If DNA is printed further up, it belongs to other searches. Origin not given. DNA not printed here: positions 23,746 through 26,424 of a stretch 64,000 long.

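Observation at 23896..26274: Single-polypeptide Zwf-Gnd fusion (G6PD fused to a 6PGDH-like NAD-binding module)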

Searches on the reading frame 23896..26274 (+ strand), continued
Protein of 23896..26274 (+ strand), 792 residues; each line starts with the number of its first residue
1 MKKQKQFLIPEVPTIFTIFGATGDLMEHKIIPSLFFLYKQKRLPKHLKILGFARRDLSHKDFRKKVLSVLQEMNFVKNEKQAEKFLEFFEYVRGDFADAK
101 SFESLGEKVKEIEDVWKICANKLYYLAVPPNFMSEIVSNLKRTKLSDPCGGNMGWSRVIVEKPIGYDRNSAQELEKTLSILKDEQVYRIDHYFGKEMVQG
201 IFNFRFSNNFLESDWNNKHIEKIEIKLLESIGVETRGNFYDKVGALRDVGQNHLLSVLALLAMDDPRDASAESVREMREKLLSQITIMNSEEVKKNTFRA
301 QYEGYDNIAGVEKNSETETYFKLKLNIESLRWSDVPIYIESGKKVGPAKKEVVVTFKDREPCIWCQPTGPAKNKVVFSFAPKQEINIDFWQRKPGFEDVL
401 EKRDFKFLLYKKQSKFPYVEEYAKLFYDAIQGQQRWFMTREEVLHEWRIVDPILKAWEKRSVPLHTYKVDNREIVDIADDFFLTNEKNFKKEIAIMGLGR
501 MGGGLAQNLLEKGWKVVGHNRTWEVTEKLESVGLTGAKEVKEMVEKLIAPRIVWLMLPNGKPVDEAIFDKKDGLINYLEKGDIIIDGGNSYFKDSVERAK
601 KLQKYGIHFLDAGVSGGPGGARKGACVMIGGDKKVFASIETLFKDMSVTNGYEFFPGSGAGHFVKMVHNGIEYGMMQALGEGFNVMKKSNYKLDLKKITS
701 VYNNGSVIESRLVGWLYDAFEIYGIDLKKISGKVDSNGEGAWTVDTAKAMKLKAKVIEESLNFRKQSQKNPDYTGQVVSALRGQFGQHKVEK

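Call 5: find_homologous_proteins(query=window:23896-26271:+, max_evalue=1e-10)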
Query window:23896-26271:+ (792 aa): 7494 proteins with E <= 1e-10 among 8000 candidates; the best 120 are listed.
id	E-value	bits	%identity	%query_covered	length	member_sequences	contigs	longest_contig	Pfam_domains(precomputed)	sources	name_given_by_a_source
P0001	0.0e+0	1631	89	100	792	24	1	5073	PF02781.22,PF03446.22,PF00393.25,PF00479.29,PF03807.24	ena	-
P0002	0.0e+0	1599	87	100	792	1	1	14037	PF02781.22,PF03446.22,PF00393.25,PF00479.29,PF03807.24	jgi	-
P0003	0.0e+0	1553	83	100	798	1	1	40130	PF02781.22,PF03446.22,PF00393.25,PF00479.29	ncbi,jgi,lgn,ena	ncbi:MAG: glucose-6-phosphate dehydrogenase [Candidatus Magasanikbacteria bacterium]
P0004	0.0e+0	1162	63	99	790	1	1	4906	PF02781.22,PF03446.22,PF00393.25,PF00479.29,PF03807.24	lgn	-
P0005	0.0e+0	1132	62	99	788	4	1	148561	PF02781.22,PF03446.22,PF02826.26,PF00393.25,PF00479.29,PF03807.24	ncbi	ncbi:MAG: glucose-6-phosphate dehydrogenase [Candidatus Magasanikiibacteriota bacterium]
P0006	0.0e+0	1108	61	98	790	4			PF02781.22,PF03446.22,PF02826.26,PF00393.25,PF00479.29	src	-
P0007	0.0e+0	1074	59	99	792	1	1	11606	PF02781.22,PF03446.22,PF00393.25,PF00479.29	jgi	-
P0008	0.0e+0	1050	88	65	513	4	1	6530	PF02781.22,PF03446.22,PF00393.25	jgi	-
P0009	0.0e+0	1047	58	99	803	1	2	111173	PF02781.22,PF03446.22,PF02826.26,PF00393.25,PF00479.29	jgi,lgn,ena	-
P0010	0.0e+0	1025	57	99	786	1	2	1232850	PF02781.22,PF03446.22,PF02826.26,PF00393.25,PF00479.29,PF03807.24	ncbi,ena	-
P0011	0.0e+0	1024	57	99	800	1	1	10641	PF02781.22,PF03446.22,PF02826.26,PF00393.25,PF00479.29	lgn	-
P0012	0.0e+0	1021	86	65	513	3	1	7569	PF02781.22,PF03446.22,PF00393.25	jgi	-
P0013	6.1e-298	1009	56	99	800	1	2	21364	PF02781.22,PF03446.22,PF02826.26,PF00393.25,PF00479.29,PF01488.27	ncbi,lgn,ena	-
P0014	1.8e-294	997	55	99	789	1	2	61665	PF02781.22,PF03446.22,PF02826.26,PF00393.25,PF00479.29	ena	-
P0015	9.3e-294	995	54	99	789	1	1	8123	PF02781.22,PF03446.22,PF02826.26,PF00393.25,PF00479.29,PF01488.27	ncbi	-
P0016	2.0e-288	977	54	99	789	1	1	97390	PF02781.22,PF03446.22,PF00393.25,PF00479.29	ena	-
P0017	6.0e-288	975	56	98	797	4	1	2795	PF02781.22,PF03446.22,PF00393.25,PF00479.29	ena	-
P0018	1.6e-287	974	55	99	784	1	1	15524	PF02781.22,PF03446.22,PF00393.25,PF00479.29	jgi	jgi:glucose-6-phosphate 1-dehydrogenase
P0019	8.1e-287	972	56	98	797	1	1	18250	PF02781.22,PF03446.22,PF02826.26,PF00393.25,PF00479.29,PF03807.24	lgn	-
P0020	9.8e-285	965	56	98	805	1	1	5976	PF02781.22,PF03446.22,PF02826.26,PF00393.25,PF00479.29,PF03807.24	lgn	-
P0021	8.5e-284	962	53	98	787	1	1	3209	PF02781.22,PF03446.22,PF02826.26,PF00393.25,PF00479.29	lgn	-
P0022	1.1e-280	951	55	98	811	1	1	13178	PF02781.22,PF03446.22,PF02826.26,PF00393.25,PF00479.29,PF03807.24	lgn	-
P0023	5.4e-280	949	55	98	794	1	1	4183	PF02781.22,PF03446.22,PF02826.26,PF00393.25,PF00479.29,PF03807.24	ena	-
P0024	4.5e-279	946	54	98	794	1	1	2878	PF02781.22,PF03446.22,PF02826.26,PF00393.25,PF00479.29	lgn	-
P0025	6.2e-279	946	52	98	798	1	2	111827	PF02781.22,PF03446.22,PF00393.25,PF00479.29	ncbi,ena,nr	ncbi:hypothetical protein AUJ46_05165 [Candidatus Peregrinibacteria bacterium CG1_02_54_53]|nr:MAG: 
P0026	3.0e-278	943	52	99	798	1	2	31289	PF02781.22,PF03446.22,PF02826.26,PF00393.25,PF00479.29,PF03807.24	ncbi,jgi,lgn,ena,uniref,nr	ncbi:MAG: hypothetical protein COT81_01615 [Candidatus Buchananbacteria bacterium CG10_big_fil_rev_8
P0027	1.1e-277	942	53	98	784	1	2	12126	PF02781.22,PF03446.22,PF00393.25,PF00479.29,PF03807.24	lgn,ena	-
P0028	5.8e-277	939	54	98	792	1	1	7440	PF02781.22,PF03446.22,PF02826.26,PF00393.25,PF00479.29,PF03807.24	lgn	-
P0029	4.5e-276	936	53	100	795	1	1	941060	PF02781.22,PF03446.22,PF00393.25,PF00479.29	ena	-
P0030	1.4e-275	935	54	98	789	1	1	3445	PF02781.22,PF03446.22,PF02826.26,PF00393.25,PF00479.29,PF03807.24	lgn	-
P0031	3.9e-275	933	53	98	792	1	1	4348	PF02781.22,PF03446.22,PF02826.26,PF00393.25,PF00479.29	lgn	-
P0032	6.8e-275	932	52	98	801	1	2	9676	PF02781.22,PF03446.22,PF00393.25,PF00479.29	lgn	-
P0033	7.8e-275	932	52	99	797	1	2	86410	PF02781.22,PF03446.22,PF02826.26,PF00393.25,PF00479.29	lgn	-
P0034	1.1e-274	932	53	98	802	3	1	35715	PF02781.22,PF03446.22,PF00393.25,PF00479.29,PF03807.24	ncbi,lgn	-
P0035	3.4e-274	930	52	99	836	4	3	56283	PF02781.22,PF03446.22,PF00393.25,PF00479.29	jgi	-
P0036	3.8e-274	930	52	98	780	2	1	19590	PF02781.22,PF03446.22,PF02826.26,PF00393.25,PF00479.29,PF03807.24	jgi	-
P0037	9.5e-274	929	53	99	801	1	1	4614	PF02781.22,PF03446.22,PF00393.25,PF00479.29,PF03807.24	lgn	-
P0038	4.8e-273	926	52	98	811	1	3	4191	PF02781.22,PF03446.22,PF00393.25,PF00479.29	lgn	-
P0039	5.6e-273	926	51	98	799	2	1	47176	PF02781.22,PF03446.22,PF00393.25,PF00479.29,PF03807.24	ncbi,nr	ncbi:MAG: glucose-6-phosphate dehydrogenase [Candidatus Peribacter sp.]|nr:glucose-6-phosphate dehyd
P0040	5.7e-273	926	52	100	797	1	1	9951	PF02781.22,PF03446.22,PF02826.26,PF00393.25,PF00479.29,PF03807.24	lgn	-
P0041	2.0e-272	924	53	98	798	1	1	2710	PF02781.22,PF03446.22,PF02826.26,PF00393.25,PF00479.29,PF03807.24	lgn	-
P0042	6.4e-272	922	52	98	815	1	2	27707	PF02781.22,PF03446.22,PF00393.25,PF00479.29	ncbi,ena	-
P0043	1.2e-271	922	52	98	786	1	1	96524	PF02781.22,PF03446.22,PF02826.26,PF00393.25,PF00479.29,PF03807.24,PF01488.27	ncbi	-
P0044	1.2e-271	922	52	99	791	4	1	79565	PF02781.22,PF03446.22,PF02826.26,PF00393.25,PF00479.29,PF03807.24,PF01488.27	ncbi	-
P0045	2.0e-271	921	53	99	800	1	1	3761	PF02781.22,PF02254.25,PF03446.22,PF00393.25,PF00479.29,PF03807.24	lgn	-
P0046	2.8e-271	920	54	98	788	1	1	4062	PF02781.22,PF03446.22,PF02826.26,PF00393.25,PF00479.29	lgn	-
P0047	5.7e-271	919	52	98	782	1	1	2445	PF02781.22,PF03446.22,PF00393.25,PF00479.29,PF03807.24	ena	-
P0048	6.1e-271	919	51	99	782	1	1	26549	PF02781.22,PF03446.22,PF02826.26,PF00393.25,PF00479.29,PF03807.24,PF01488.27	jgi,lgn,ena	-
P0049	4.4e-270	916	51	99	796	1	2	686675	PF02781.22,PF03446.22,PF00393.25,PF00479.29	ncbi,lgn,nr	ncbi:MAG: glucose-6-phosphate dehydrogenase [Candidatus Magasanikbacteria bacterium]|nr:glucose-6-ph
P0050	8.2e-270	916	52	98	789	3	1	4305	PF02781.22,PF03446.22,PF00393.25,PF00479.29,PF01488.27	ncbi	-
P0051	8.9e-270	915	52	99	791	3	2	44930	PF02781.22,PF03446.22,PF02826.26,PF00393.25,PF00479.29,PF03807.24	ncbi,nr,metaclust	ncbi:MAG: hypothetical protein A2857_04720 [Candidatus Levybacteria bacterium RIFCSPHIGHO2_01_FULL_3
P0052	1.1e-269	915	51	98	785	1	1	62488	PF02781.22,PF03446.22,PF02826.26,PF00393.25,PF00479.29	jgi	jgi:glucose-6-phosphate 1-dehydrogenase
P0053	1.9e-269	914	52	98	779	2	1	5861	PF02781.22,PF03446.22,PF02826.26,PF00393.25,PF00479.29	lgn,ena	-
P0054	2.0e-269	914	51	98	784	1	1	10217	PF02781.22,PF03446.22,PF02826.26,PF00393.25,PF00479.29,PF03807.24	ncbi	-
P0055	2.2e-269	914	52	99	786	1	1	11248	PF02781.22,PF03446.22,PF02826.26,PF00393.25,PF00479.29,PF03807.24,PF01488.27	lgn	-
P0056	4.2e-269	913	51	98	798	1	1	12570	PF02781.22,PF03446.22,PF02826.26,PF00393.25,PF00479.29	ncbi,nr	ncbi:MAG: glucose-6-phosphate dehydrogenase [Candidatus Portnoybacteria bacterium]|nr:glucose-6-phos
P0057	5.0e-269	913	51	99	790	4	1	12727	PF02781.22,PF03446.22,PF00393.25,PF00479.29,PF03807.24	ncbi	-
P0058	5.6e-269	913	52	98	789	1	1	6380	PF02781.22,PF03446.22,PF02826.26,PF00393.25,PF00479.29,PF03807.24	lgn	-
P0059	1.4e-268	911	52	98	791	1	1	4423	PF02781.22,PF03446.22,PF02826.26,PF00393.25,PF00479.29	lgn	-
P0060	1.5e-268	911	51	99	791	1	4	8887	PF02781.22,PF03446.22,PF00393.25,PF00479.29,PF03807.24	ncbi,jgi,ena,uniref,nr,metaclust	ncbi:hypothetical protein A2853_02720 [Candidatus Kaiserbacteria bacterium RIFCSPHIGHO2_01_FULL_55_1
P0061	2.1e-268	911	51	100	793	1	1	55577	PF02781.22,PF03446.22,PF00393.25,PF00479.29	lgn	-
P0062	2.2e-268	911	52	98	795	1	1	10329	PF02781.22,PF03446.22,PF00393.25,PF00479.29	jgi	-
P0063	6.1e-268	909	52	98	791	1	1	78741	PF02781.22,PF03446.22,PF02826.26,PF00393.25,PF00479.29,PF03807.24,PF01488.27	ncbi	-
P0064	6.5e-268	909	52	99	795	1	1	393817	PF02781.22,PF03446.22,PF02826.26,PF00393.25,PF00479.29,PF03807.24,PF01488.27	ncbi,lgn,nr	ncbi:MAG: hypothetical protein KatS3mg095_0404 [Candidatus Parcubacteria bacterium]|nr:MAG: hypothet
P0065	1.1e-267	908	51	98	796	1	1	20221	PF02781.22,PF02558.23,PF03446.22,PF02826.26,PF00393.25,PF00479.29,PF01488.27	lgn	-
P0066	1.4e-267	908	52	98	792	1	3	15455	PF02781.22,PF03446.22,PF02826.26,PF00393.25,PF00479.29,PF03807.24,PF01488.27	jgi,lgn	jgi:glucose-6-phosphate 1-dehydrogenase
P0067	2.0e-267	908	52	98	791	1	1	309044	PF02781.22,PF03446.22,PF00393.25,PF00479.29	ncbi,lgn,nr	ncbi:MAG: glucose-6-phosphate dehydrogenase [Patescibacteria group bacterium]|nr:glucose-6-phosphate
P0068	2.1e-267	908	52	99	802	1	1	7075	PF02781.22,PF03446.22,PF00393.25,PF00479.29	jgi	jgi:glucose-6-phosphate 1-dehydrogenase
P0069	2.3e-267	907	52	98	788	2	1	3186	PF02781.22,PF03446.22,PF00393.25,PF00479.29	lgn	-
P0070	3.4e-267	907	51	99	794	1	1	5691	PF02781.22,PF03446.22,PF02826.26,PF00393.25,PF00479.29,PF03807.24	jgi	jgi:glucose-6-phosphate 1-dehydrogenase/6-phosphogluconate dehydrogenase (decarboxylating)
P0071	7.7e-267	906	50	98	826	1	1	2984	PF02781.22,PF03446.22,PF02826.26,PF00393.25,PF00479.29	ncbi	ncbi:MAG: phosphogluconate dehydrogenase (NAD(+)-dependent, decarboxylating), partial [Candidatus Pa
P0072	8.7e-267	906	51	98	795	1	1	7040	PF02781.22,PF03446.22,PF02826.26,PF00393.25,PF00479.29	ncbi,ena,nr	ncbi:MAG TPA: glucose-6-phosphate dehydrogenase [Candidatus Levybacteria bacterium]|nr:glucose-6-pho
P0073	1.8e-266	904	52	98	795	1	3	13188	PF02781.22,PF03446.22,PF02826.26,PF00393.25,PF00479.29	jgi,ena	-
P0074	2.1e-266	904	51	98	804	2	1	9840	PF02781.22,PF03446.22,PF02826.26,PF00393.25,PF00479.29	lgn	-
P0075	3.1e-266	904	53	98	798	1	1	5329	PF02781.22,PF03446.22,PF02826.26,PF00393.25,PF00479.29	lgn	-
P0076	3.2e-266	904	51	98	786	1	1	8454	PF02781.22,PF03446.22,PF00393.25,PF00479.29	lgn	-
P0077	3.3e-266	904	51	99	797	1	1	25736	PF02781.22,PF03446.22,PF02826.26,PF00393.25,PF00479.29,PF03807.24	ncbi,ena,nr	ncbi:glucose-6-phosphate dehydrogenase [Patescibacteria group bacterium]|nr:glucose-6-phosphate dehy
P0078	3.4e-266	904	52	98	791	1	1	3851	PF02781.22,PF03446.22,PF00393.25,PF00479.29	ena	-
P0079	6.0e-266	903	50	99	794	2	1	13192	PF02781.22,PF03446.22,PF00393.25,PF00479.29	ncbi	-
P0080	7.2e-266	902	52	98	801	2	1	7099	PF02781.22,PF03446.22,PF00393.25,PF00479.29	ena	-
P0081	8.7e-266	902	51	99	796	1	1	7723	PF02781.22,PF03446.22,PF02826.26,PF00393.25,PF00479.29,PF03807.24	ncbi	-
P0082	9.1e-266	902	51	98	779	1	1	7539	PF02781.22,PF03446.22,PF02826.26,PF00393.25,PF00479.29,PF03807.24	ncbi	-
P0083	1.3e-265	902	52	99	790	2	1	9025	PF02781.22,PF03446.22,PF02826.26,PF00393.25,PF00479.29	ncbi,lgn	-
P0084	1.5e-265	901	51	99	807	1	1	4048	PF02781.22,PF03446.22,PF02826.26,PF00393.25,PF00479.29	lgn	-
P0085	1.7e-265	901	50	99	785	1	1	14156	PF02781.22,PF03446.22,PF02826.26,PF00393.25,PF00479.29,PF03807.24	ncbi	-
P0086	1.8e-265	901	51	99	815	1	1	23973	PF02781.22,PF03446.22,PF02826.26,PF00393.25,PF00479.29,PF01488.27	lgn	-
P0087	1.9e-265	901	51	99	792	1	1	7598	PF02781.22,PF03446.22,PF02826.26,PF00393.25,PF00479.29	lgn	-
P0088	2.0e-265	901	51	100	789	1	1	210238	PF02781.22,PF03446.22,PF02826.26,PF00393.25,PF00479.29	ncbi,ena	-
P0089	2.6e-265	901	51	98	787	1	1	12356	PF02781.22,PF03446.22,PF02826.26,PF00393.25,PF00479.29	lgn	-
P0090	3.4e-265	900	52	99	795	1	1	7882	PF02781.22,PF03446.22,PF00393.25,PF00479.29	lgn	-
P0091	4.8e-265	900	51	99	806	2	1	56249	PF02781.22,PF03446.22,PF00393.25,PF00479.29,PF03807.24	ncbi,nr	ncbi:glucose-6-phosphate dehydrogenase [Candidatus Kaiserbacteria bacterium]|nr:glucose-6-phosphate 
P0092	5.4e-265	900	50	99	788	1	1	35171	PF02781.22,PF03446.22,PF02826.26,PF00393.25,PF00479.29,PF03807.24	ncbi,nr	ncbi:glucose-6-phosphate dehydrogenase [Candidatus Roizmanbacteria bacterium]|nr:glucose-6-phosphate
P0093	5.5e-265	900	52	98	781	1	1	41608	PF02781.22,PF03446.22,PF02826.26,PF00393.25,PF00479.29,PF03807.24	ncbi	ncbi:MAG: glucose-6-phosphate dehydrogenase [Patescibacteria group bacterium]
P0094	6.7e-265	899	51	98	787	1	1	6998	PF02781.22,PF03446.22,PF02826.26,PF00393.25,PF00479.29,PF03807.24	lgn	-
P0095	1.1e-264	899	50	99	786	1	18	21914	PF02781.22,PF03446.22,PF00393.25,PF00479.29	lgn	-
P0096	1.2e-264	898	51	98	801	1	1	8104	PF02781.22,PF03446.22,PF02826.26,PF00393.25,PF00479.29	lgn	-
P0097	1.4e-264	898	52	98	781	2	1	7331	PF02781.22,PF03446.22,PF00393.25,PF00479.29,PF03807.24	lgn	-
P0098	1.8e-264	898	51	98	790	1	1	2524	PF02781.22,PF03446.22,PF02826.26,PF00393.25,PF00479.29,PF03807.24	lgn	-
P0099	3.3e-264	897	51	98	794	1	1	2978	PF02781.22,PF03446.22,PF02826.26,PF00393.25,PF00479.29,PF03807.24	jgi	jgi:glucose-6-phosphate 1-dehydrogenase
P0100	3.7e-264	897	57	86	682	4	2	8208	PF02781.22,PF03446.22,PF02826.26,PF00393.25,PF00479.29,PF03807.24,PF01488.27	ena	-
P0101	5.0e-264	896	51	98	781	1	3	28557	PF02781.22,PF03446.22,PF02826.26,PF00393.25,PF00479.29,PF03807.24,PF01488.27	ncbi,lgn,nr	ncbi:glucose-6-phosphate dehydrogenase [Candidatus Roizmanbacteria bacterium]|nr:glucose-6-phosphate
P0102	5.5e-264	896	52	98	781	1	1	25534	PF02781.22,PF03446.22,PF02826.26,PF00393.25,PF00479.29,PF01488.27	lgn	-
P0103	6.2e-264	896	51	98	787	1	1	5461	PF02781.22,PF02254.25,PF03446.22,PF02826.26,PF00393.25,PF00479.29,PF03807.24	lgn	-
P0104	6.7e-264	896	52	98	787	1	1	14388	PF02781.22,PF03446.22,PF00393.25,PF00479.29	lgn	-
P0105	8.6e-264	896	52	98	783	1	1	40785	PF02781.22,PF03446.22,PF00393.25,PF00479.29,PF03807.24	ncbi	-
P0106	8.7e-264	896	52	98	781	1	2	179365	PF02781.22,PF03446.22,PF00393.25,PF00479.29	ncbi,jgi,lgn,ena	-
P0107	9.5e-264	895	51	98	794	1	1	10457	PF02781.22,PF03446.22,PF00393.25,PF00479.29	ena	-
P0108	1.3e-263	895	51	98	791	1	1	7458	PF02781.22,PF03446.22,PF02826.26,PF00393.25,PF00479.29,PF01488.27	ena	-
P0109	2.3e-263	894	51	99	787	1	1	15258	PF02781.22,PF03446.22,PF02826.26,PF00393.25,PF00479.29,PF01488.27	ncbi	-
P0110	2.8e-263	894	50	99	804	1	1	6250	PF02781.22,PF03446.22,PF02826.26,PF00393.25,PF00479.29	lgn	-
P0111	2.8e-263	894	51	98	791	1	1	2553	PF02781.22,PF03446.22,PF02826.26,PF00393.25,PF00479.29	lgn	-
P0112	3.1e-263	894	50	100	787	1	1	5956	PF02781.22,PF03446.22,PF02826.26,PF00393.25,PF00479.29,PF03807.24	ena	-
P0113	3.3e-263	894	51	99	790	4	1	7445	PF02781.22,PF03446.22,PF02826.26,PF00393.25,PF00479.29,PF03807.24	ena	-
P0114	3.5e-263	894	51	98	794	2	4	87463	PF02781.22,PF03446.22,PF02826.26,PF00393.25,PF00479.29,PF03807.24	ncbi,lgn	-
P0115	5.0e-263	893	50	99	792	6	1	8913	PF02781.22,PF03446.22,PF00393.25,PF00479.29,PF03807.24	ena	-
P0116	5.3e-263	893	50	99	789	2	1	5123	PF02781.22,PF03446.22,PF02826.26,PF00393.25,PF00479.29,PF03807.24,PF01488.27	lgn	-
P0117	6.7e-263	893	51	99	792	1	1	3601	PF02781.22,PF03446.22,PF02826.26,PF00393.25,PF00479.29,PF03807.24,PF01488.27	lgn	-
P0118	7.3e-263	893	49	98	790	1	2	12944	PF02781.22,PF03446.22,PF00393.25,PF00479.29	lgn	-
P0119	9.8e-263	892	51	98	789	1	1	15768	PF02781.22,PF03446.22,PF02826.26,PF00393.25,PF00479.29,PF03807.24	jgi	-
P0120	1.1e-262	892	50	98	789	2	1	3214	PF02781.22,PF03446.22,PF00393.25,PF00479.29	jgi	-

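Call 7: find_encoding_contigs(protein=window:23896-26271:+, flank=10000, max_places=4)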
Protein window:23896-26271:+ (792 aa): 23 contigs read that carry it; 4 places shown.
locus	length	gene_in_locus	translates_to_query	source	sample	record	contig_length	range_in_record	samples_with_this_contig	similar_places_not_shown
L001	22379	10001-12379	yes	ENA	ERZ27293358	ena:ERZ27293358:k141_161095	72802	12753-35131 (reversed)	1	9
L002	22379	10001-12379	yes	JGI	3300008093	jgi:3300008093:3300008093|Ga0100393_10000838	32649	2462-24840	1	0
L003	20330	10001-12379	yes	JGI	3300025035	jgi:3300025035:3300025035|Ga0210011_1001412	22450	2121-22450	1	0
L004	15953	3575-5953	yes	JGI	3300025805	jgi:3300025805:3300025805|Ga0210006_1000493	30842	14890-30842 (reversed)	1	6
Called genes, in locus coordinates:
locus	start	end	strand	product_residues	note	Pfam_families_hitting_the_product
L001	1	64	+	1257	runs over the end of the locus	PF00932:LTD, PF00801:PKD, PF18911:PKD_4, PF22352:K319L-like_PKD (weak), PF00932:LTD, PF00801:PKD, PF18911:PKD_4, PF00932:LTD, +2 more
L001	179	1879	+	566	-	PF00999:Na_H_Exchanger, PF02254:TrkA_N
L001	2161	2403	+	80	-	PF01541:GIY-YIG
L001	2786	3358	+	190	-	PF01928:CYTH (weak)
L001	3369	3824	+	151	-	-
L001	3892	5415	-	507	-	PF13541:ChlI, PF01078:Mg_chelatase, PF07728:AAA_5 (weak), PF13335:Mg_chelatase_C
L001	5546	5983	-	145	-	PF01252:Peptidase_A8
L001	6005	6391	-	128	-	PF01258:zf-dskA_traR (weak)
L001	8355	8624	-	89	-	-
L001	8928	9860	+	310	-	-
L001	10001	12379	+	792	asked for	PF00479:G6PD_N, PF02781:G6PD_C, PF03446:NAD_binding_2, PF00393:6PGD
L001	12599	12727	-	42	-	-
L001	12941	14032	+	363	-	PF01926:MMR_HSR1, PF02421:FeoB_N, PF06071:YchF-GTPase_C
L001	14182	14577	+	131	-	PF00293:NUDIX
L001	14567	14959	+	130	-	-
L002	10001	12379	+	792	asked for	PF00479:G6PD_N, PF02781:G6PD_C, PF03446:NAD_binding_2, PF00393:6PGD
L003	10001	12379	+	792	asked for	PF00479:G6PD_N, PF02781:G6PD_C, PF03446:NAD_binding_2, PF00393:6PGD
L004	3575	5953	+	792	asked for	PF00479:G6PD_N, PF02781:G6PD_C, PF03446:NAD_binding_2, PF00393:6PGD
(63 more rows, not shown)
